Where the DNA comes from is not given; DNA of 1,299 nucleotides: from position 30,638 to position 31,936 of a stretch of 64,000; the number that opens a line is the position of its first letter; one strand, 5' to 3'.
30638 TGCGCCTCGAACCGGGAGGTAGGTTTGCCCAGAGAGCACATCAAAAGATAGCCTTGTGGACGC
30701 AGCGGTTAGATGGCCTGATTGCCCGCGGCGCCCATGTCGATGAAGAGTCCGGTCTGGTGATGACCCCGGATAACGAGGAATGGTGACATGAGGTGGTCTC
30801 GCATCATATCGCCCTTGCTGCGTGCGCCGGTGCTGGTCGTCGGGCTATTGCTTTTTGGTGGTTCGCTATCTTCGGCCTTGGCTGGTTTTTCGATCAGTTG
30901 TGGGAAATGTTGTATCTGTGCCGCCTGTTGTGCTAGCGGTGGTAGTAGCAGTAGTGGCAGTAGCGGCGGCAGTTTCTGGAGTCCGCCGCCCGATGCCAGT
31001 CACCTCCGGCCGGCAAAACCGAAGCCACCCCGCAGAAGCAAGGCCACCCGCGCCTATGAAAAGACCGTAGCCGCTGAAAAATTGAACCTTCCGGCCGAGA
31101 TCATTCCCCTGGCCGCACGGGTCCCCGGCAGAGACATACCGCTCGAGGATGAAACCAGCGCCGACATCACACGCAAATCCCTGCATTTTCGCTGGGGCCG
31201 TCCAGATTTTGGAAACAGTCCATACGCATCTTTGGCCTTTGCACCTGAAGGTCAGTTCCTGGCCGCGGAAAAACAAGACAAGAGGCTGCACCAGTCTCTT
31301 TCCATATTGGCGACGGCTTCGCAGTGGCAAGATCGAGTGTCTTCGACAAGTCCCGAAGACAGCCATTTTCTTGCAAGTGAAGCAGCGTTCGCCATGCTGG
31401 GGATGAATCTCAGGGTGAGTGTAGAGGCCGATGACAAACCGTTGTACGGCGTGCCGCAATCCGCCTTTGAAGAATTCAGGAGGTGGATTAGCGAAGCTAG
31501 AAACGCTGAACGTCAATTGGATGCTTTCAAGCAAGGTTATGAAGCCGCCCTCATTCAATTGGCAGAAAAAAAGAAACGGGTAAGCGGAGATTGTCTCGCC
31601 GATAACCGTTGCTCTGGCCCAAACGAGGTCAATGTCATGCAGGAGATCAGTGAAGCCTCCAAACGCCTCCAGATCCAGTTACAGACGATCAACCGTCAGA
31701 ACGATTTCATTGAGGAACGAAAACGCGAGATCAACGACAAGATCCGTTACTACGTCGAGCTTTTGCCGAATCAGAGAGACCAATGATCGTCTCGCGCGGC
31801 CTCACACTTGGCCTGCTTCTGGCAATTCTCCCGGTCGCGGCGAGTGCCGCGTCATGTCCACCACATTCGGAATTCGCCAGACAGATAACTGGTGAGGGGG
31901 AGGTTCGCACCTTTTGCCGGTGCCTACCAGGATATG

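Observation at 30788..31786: Operon gene 3: dense Cys cluster, Gly/Ser linker and C-terminal coiled coil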

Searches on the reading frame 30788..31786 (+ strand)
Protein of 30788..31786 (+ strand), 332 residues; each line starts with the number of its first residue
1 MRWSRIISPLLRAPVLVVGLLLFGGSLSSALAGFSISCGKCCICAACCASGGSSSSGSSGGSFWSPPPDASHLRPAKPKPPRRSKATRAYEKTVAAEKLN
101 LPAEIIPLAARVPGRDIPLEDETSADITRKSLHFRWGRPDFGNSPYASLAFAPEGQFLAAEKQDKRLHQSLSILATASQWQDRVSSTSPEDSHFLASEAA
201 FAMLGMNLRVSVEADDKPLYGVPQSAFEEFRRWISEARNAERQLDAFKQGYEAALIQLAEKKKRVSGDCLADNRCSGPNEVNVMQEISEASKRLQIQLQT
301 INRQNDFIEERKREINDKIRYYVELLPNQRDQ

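Call 3: search_protein_families(library=pfam, proteins=[window:30788-31786:+], max_evalue=1)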
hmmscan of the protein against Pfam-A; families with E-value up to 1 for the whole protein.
window:30788-31786:+ (332 aa): 1 family
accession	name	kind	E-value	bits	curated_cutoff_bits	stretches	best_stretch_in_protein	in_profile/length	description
PF12325.13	TMF_TATA_bd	-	0.023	15.3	29.1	0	278-319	8-49/115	TATA element modulatory factor 1 TATA binding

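Call 4: search_protein_families(library=ncbifam, proteins=[window:30788-31786:+], max_evalue=1)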
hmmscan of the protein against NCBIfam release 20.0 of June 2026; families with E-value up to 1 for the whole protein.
window:30788-31786:+ (332 aa): 1 family
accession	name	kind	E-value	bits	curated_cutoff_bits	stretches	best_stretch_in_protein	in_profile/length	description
TIGR02338.1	gimC_beta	equivalog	0.0086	16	73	1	282-320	67-105/110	prefoldin subunit beta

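Call 5: find_homologous_proteins(query=window:30788-31783:+, max_evalue=0.001)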
Query window:30788-31783:+ (332 aa): 2 proteins with E <= 0.001 among 5370 candidates.
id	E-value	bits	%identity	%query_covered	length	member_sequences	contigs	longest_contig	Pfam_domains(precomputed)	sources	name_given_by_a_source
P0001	7.3e-219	743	100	100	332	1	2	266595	-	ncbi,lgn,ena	-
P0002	2.6e-51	193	36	95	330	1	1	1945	-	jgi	jgi:hypothetical protein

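Call 8: list_cluster_members(proteins=[P0001, P0002])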
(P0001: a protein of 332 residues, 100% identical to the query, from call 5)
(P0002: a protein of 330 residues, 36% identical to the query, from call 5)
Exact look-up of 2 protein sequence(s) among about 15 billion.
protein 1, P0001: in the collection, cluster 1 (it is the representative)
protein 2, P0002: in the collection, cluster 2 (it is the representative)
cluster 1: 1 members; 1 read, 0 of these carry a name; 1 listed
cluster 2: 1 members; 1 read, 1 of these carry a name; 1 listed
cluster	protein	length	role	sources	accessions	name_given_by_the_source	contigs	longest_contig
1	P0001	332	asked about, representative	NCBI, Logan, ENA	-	-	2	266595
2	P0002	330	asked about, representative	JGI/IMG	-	hypothetical protein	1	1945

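Call 9: find_encoding_contigs(protein=P0002, flank=10000)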
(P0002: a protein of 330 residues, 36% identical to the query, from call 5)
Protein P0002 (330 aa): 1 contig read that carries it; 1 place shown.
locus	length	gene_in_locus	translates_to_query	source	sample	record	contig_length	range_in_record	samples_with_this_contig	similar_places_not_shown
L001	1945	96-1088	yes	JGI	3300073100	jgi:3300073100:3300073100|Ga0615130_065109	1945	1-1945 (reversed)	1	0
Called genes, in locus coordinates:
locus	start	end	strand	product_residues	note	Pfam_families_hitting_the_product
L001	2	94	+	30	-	?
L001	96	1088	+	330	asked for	-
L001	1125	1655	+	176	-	-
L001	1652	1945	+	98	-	?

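Call 10: find_encoding_contigs(protein=P0001, flank=10000)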
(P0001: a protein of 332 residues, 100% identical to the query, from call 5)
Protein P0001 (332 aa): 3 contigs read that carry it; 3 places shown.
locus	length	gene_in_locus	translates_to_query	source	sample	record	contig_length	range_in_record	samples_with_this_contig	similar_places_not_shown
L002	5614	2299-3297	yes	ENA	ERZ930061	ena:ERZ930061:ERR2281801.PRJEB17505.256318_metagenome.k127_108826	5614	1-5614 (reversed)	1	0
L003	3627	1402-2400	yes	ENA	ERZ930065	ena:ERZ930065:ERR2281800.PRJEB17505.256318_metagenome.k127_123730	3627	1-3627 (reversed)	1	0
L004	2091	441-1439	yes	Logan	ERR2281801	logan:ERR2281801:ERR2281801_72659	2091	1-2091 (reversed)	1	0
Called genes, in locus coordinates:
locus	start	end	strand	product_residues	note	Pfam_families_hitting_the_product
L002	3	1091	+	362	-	?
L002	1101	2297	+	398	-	PF00515:TPR_1 (faint), PF07719:TPR_2 (faint), PF13424:TPR_12 (faint), PF13428:TPR_14 (faint), PF13432:TPR_16 (faint), PF14559:TPR_19 (weak)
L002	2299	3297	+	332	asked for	-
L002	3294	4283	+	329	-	-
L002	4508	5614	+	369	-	?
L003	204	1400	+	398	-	PF00515:TPR_1 (faint), PF07719:TPR_2 (faint), PF13424:TPR_12 (faint), PF13428:TPR_14 (faint), PF13432:TPR_16 (faint), PF14559:TPR_19 (weak)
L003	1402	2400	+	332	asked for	-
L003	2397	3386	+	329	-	-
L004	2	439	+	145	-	?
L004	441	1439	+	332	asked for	-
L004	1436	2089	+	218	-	?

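Call 14: search_protein_representatives(protein=window:30788-31783:+)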
Query: 332 residues. Proteins with E-value up to 0.001 (for the whole library): 8; up to 1e-10: 4; up to 1e-30: 2. The best 8 are listed.
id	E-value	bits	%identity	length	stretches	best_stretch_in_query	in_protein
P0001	2.3e-219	743.2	100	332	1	1-332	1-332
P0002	8.4e-52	192.7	36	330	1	11-328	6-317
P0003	3.2e-23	98.8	32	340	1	3-320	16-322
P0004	6.5e-21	91.2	31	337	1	44-278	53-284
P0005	3.7e-08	49.3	39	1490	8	135-167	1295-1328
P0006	4.0e-07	45.9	34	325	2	27-93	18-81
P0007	6.1e-07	45.4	43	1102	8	140-186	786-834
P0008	6.4e-06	42.0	39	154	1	43-155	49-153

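Call 19: find_homologous_proteins(query=A1, max_evalue=0.01)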
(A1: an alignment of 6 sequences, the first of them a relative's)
Query A1 (6 sequences) (332 aa, profile of the alignment): 4 proteins with E <= 0.01 among 8000 candidates.
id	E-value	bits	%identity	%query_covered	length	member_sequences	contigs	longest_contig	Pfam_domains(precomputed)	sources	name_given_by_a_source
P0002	7.7e-137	474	36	95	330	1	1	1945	-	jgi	jgi:hypothetical protein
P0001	1.1e-135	470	100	100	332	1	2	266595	-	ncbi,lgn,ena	-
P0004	3.4e-124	432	30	68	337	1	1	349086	-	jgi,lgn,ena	-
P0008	8.0e-51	191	34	28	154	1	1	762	-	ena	-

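Call 20: find_encoding_contigs(protein=P0004, flank=10000, max_places=3)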
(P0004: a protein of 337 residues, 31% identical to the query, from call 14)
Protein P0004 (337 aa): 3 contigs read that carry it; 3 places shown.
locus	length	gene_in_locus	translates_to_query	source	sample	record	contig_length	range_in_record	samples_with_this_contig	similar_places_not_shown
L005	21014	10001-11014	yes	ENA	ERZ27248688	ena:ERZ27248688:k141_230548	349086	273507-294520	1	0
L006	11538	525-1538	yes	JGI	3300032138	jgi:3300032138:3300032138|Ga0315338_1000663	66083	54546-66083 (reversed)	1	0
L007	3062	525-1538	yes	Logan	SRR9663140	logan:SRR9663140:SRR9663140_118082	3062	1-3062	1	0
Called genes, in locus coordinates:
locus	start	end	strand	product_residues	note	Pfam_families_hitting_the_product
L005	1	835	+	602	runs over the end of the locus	PF01368:DHH, PF02272:DHHA1, PF17768:RecJ_OB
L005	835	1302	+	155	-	PF00383:dCMP_cyt_deam_1, PF14437:MafB19-deam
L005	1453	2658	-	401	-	PF00365:PFK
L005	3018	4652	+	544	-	PF20172:DUF6538, PF00589:Phage_integrase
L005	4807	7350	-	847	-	PF03175:DNA_pol_B_2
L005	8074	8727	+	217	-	-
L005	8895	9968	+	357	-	-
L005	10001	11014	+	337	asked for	-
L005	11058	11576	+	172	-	-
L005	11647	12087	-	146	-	-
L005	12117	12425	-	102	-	PF01706:FliG_C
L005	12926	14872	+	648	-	PF02543:Carbam_trans_N, PF16861:Carbam_trans_C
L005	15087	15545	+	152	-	PF00072:Response_reg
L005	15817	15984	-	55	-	-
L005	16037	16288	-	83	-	-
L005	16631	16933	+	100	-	PF06568:YjiS-like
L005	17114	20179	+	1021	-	PF08448:PAS_4 (faint), PF13188:PAS_8 (faint), PF00989:PAS (faint), PF08447:PAS_3, PF12860:PAS_7, PF13426:PAS_9 (weak), PF00512:HisKA, PF02518:HATPase_c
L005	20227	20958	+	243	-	PF00072:Response_reg, PF00486:Trans_reg_C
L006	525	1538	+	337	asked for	-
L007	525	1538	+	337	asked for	-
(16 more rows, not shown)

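Call 21: find_encoding_contigs(protein=P0003, flank=10000, max_places=3)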
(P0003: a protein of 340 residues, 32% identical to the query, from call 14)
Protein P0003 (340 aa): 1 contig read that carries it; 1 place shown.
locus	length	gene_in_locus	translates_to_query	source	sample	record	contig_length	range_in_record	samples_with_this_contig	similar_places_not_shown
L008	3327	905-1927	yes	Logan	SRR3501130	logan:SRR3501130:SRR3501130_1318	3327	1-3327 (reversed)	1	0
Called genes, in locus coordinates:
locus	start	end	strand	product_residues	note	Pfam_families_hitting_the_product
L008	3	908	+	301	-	?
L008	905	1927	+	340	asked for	-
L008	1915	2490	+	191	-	-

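Call 22: find_encoding_contigs(protein=P0006, flank=10000, max_places=3)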
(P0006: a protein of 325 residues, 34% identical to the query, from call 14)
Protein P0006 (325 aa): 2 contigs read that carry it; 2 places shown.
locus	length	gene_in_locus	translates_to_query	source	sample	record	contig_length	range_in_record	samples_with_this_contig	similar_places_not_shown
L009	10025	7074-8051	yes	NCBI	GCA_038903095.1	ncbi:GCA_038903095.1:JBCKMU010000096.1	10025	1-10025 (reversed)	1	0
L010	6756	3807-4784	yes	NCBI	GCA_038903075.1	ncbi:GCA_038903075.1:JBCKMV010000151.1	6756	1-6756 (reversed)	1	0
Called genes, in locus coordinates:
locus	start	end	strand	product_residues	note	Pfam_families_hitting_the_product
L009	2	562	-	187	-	?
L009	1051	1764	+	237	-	PF14343:PrcB_C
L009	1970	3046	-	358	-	-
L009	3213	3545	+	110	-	-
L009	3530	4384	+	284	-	PF01797:Y1_Tnp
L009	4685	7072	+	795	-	-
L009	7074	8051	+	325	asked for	-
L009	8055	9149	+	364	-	-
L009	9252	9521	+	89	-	-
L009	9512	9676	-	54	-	-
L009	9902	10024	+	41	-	?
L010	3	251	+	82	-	?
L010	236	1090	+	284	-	PF01797:Y1_Tnp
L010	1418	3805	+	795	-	-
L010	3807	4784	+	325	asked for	-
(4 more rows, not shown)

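Call 27: find_related_loci(query=A2, collection=genome_contigs, flank=10000)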
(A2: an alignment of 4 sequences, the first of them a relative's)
Query A2 (332 aa) in genome_contigs; peptide patterns used: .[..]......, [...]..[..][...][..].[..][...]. (x = any residue, [..] = any of these).
443 stretches matched a pattern, but none encodes a relative of the query by tblastn (E <= 1e-3).

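Call 28: find_related_loci(query=A2, collection=metagenome_contigs, flank=10000)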
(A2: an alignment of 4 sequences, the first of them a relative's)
Query A2 (332 aa) in metagenome_contigs; peptide patterns used: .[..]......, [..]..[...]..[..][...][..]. (x = any residue, [..] = any of these).
195 stretches matched a pattern, but none encodes a relative of the query by tblastn (E <= 1e-3).

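Call 35: search_protein_families(library=padloc, proteins=[window:30788-31786:+], max_evalue=1)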
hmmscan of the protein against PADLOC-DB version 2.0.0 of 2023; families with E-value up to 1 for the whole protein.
window:30788-31786:+ (332 aa): 0 families

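Call 36: search_protein_families(library=phrogs, proteins=[window:30788-31786:+], max_evalue=1)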
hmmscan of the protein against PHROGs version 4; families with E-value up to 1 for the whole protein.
window:30788-31786:+ (332 aa): 2 families
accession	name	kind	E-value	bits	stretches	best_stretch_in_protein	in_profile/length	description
phrog_12601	-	unknown function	0.092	13.9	1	286-310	37-61/69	-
phrog_6048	-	unknown function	0.5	11.7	1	224-247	33-56/89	-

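Call 37: predict_structure(alignment_id=A1)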
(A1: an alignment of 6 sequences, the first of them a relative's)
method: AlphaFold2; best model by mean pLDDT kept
length: 332 residues; sequences in the alignment: 6
mean_pLDDT: 57.6   pTM: 0.44
mean pLDDT of the five models: 57.6, 55.5, 55.1, 53.9, 51.7
residues with pLDDT >= 90: 33; 70-90: 94; 50-70: 58; < 50: 147
segments of 3 or more residues with pLDDT < 50: 1-81, 97-158, 329-332
pLDDT, mean of each block of 10 residues (from residue 1): 32 35 34 30 37 31 35 45 64 56 32 29 26 28 29 36 73 74 64 69 64 68 81 76 81 90 89 90 94 90 83 76 65 34
secondary structure, 60 per line:
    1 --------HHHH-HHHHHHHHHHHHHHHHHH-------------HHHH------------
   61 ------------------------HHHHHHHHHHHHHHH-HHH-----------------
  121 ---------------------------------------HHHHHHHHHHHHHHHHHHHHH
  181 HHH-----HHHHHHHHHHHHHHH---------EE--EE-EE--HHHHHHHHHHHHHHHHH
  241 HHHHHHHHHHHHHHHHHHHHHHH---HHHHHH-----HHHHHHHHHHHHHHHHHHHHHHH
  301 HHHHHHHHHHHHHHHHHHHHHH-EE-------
elements in order: H9-12 H14-31 H45-48 H85-99 H160-183 H189-203 H224-263 H267-272 H278-322

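Call 38: search_protein_families(library=pfam, proteins=[L009:8055-9149:+, L009:4685-7072:+, L005:8074-8727:+, L005:11058-11576:+, L005:11647-12087:-, L008:1915-2490:+, L001:1125-1655:+, L009:9252-9521:+, L009:3213-3545:+], max_evalue=0.1)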
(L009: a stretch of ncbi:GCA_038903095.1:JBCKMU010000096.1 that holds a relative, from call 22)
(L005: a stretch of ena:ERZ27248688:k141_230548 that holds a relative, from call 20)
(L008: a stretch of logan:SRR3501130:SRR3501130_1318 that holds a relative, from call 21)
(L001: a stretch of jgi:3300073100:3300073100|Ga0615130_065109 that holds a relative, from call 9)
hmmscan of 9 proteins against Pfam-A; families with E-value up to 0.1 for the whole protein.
L009:8055-9149:+ (364 aa): 0 families

L009:4685-7072:+ (795 aa): 9 families
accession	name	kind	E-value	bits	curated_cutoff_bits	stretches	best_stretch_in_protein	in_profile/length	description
PF14559.12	TPR_19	-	0.0011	19.7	25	1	524-591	2-67/68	Tetratricopeptide repeat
PF13432.12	TPR_16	-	0.0012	19.7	32.7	1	483-541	1-59/65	Tetratricopeptide repeat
PF13174.12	TPR_6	-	0.0013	19.7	26.3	0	555-581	6-32/33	Tetratricopeptide repeat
PF13371.12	TPR_9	-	0.0031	17.9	35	0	492-546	8-62/73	Tetratricopeptide repeat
PF00515.34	TPR_1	-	0.0061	16.8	27.8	0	514-542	2-30/34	Tetratricopeptide repeat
PF12895.13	ANAPC3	-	0.016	16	27.2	1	506-574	16-81/82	Anaphase-promoting complex, cyclosome, subunit 3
PF07719.23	TPR_2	-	0.016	15.7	27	1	515-543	3-31/34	Tetratricopeptide repeat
PF13374.12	TPR_10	-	0.023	15.1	27.5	0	518-542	7-31/42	Tetratricopeptide repeat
PF23914.1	TPR_CcmH_CycH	-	0.023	15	42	1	508-593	45-131/158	Cytochrome c-type biogenesis protein H TPR domain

L005:8074-8727:+ (217 aa): 0 families

L005:11058-11576:+ (172 aa): 0 families

L005:11647-12087:- (146 aa): 0 families

L008:1915-2490:+ (191 aa): 0 families

L001:1125-1655:+ (176 aa): 0 families

L009:9252-9521:+ (89 aa): 0 families

L009:3213-3545:+ (110 aa): 0 families

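Call 40: fold_search(model_id=the predicted structure, library=pdb)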
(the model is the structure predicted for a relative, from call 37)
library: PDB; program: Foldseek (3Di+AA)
matches with E <= 10: 459; with E <= 0.001: 0
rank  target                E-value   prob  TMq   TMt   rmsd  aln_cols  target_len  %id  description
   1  5nen_B                1.2e-01  0.98  0.27  0.41  21.8       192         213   14  Crystal structure of the soluble domain of LipC, a membrane fusion protein of a type I secretion system (released 2017-11-22)
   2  8i4v_B                1.4e-01  0.85  0.22  0.28  25.3       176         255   17  Cryo-EM structure of 5-subunit Smc5/6 arm region (released 2024-06-26)
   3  3q0k_C                1.8e-01  0.44  0.19  0.22  22.6       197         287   12  Crystal structure of Human PACSIN 2 F-BAR (released 2012-02-15)
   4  8a1g_A                1.9e-01  0.95  0.24  0.36  17.6       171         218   14  Structure of the SNX1-SNX5 complex (released 2023-06-14)
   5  3qwe                  2.2e-01  0.84  0.23  0.29  22.7       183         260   15  Crystal structure of the N-terminal domain of the GEM interacting protein (released 2011-03-23)
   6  6ikn_A                2.5e-01  0.38  0.18  0.19  25.5       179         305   13  Crystal structure of the GAS7 F-BAR domain (released 2019-10-16)
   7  5c22_B                2.6e-01  0.30  0.17  0.20  14.2       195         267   15  Crystal structure of Zn-bound HlyD from E. coli (released 2016-02-17)
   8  6ikn_B                2.7e-01  0.92  0.26  0.28  23.7       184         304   14  Crystal structure of the GAS7 F-BAR domain (released 2019-10-16)
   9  5c22_A                2.9e-01  0.51  0.20  0.23  13.5       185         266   12  Crystal structure of Zn-bound HlyD from E. coli (released 2016-02-17)
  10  5c22_C                2.9e-01  0.44  0.19  0.24  14.2       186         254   16  Crystal structure of Zn-bound HlyD from E. coli (released 2016-02-17)
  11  3i2w_B                3.2e-01  0.35  0.18  0.20  23.9       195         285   11  Crystal structure of EFC/F-BAR domain of Drosophila Syndapin/PACSIN (released 2010-03-02)
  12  2x3w_B                3.4e-01  0.41  0.20  0.23  22.8       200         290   11  structure of mouse syndapin I (crystal form 2) (released 2010-04-07)
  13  3abh_A                3.4e-01  0.35  0.19  0.21  24.9       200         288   12  Crystal structure of the EFC/F-BAR domain of human PACSIN2/Syndapin II (2.0 A) (released 2010-04-14)
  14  9ijj_c                4.9e-01  0.85  0.24  0.17  31.3       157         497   15  In situ structure of the central apparatus in mouse sperm axoneme. (released 2025-06-04)
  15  6iko_B                5.1e-01  0.66  0.24  0.26  24.9       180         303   13  Crystal structure of mouse GAS7cb (released 2019-10-16)
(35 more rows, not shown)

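Call 41: search_solved_structures(query=A1, max_evalue=1)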
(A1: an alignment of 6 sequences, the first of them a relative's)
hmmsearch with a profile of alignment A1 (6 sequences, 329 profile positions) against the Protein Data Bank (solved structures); distinct sequences matched with E-value up to 1: 8.
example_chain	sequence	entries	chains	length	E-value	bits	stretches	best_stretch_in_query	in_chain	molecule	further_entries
9dsm_A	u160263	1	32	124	0.044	15.9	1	215-302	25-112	Sjogren's Syndrome Nuclear Autoantigen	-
2wpr_A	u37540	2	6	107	0.12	14.5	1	215-304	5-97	TRIMERIC AUTOTRANSPORTER ADHESIN FRAGMENT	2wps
6dlc_A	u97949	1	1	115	0.16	14.1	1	207-306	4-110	Designed protein DHD1:234_A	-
9r1j_A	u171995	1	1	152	0.64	12.1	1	206-306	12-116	sc-apCC-4-NR-1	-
5aps_A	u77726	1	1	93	0.78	11.8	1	215-257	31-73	GENERAL CONTROL PROTEIN GCN4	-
2d3e_A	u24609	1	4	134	0.83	11.8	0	206-307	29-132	General control protein GCN4 and Tropomyosin 1 alpha chain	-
3l4f_A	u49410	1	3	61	0.94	11.6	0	219-258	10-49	Rho guanine nucleotide exchange factor 7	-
4c7n_B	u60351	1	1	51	0.95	11.6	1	274-312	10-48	SYNTHETIC ALPHA-HELIX, IM10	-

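Call 43: find_related_loci(query=A2, collection=viral_contigs, flank=10000)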
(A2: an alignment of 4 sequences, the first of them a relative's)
Query A2 (332 aa) in viral_contigs; peptide patterns used: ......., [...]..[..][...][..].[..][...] (x = any residue, [..] = any of these).
140 stretches matched a pattern, but none encodes a relative of the query by tblastn (E <= 1e-3).
